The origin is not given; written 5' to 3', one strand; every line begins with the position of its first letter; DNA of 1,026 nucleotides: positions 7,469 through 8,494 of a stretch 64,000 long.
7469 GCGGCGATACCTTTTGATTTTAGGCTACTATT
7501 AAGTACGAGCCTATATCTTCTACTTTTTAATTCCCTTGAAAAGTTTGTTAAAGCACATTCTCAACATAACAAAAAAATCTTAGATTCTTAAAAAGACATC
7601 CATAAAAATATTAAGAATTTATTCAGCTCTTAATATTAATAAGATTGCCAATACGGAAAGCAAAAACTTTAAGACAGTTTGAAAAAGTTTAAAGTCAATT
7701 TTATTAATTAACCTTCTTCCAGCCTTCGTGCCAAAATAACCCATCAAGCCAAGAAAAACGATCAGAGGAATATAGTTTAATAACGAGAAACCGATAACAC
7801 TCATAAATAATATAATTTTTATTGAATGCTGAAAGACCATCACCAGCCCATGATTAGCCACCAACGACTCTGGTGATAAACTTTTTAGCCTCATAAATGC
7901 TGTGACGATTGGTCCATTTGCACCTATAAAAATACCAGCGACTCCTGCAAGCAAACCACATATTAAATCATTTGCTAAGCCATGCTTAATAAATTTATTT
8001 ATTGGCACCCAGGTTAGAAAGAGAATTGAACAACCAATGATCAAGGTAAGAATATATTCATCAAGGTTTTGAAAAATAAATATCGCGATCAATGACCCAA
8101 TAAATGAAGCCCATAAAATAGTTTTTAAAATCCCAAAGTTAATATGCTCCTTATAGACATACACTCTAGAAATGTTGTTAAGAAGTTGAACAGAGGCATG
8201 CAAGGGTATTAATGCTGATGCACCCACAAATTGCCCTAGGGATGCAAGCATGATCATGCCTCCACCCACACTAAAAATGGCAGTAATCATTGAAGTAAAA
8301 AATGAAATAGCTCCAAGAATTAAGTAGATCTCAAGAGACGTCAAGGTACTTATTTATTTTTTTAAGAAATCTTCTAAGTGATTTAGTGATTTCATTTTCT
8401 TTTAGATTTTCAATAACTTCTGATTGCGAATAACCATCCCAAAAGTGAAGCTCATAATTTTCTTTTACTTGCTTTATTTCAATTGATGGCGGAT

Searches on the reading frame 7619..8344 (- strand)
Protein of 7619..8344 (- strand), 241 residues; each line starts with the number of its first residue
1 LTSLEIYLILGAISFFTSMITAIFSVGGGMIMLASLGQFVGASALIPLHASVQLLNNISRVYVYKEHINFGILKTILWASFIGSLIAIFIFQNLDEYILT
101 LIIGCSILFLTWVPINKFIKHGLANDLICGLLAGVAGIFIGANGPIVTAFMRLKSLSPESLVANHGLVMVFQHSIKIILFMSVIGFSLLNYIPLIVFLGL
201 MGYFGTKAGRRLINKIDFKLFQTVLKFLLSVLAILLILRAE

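Call 47: search_protein_families(library=pfam, proteins=[window:7619-8344:-], max_evalue=0.001)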
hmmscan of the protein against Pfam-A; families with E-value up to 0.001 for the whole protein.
window:7619-8344:- (241 aa): 1 family
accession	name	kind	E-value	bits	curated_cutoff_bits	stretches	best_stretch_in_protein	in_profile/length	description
PF01925.25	TauE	-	2.3e-17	63.9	32.6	1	11-235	2-236/237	Sulfite exporter TauE/SafE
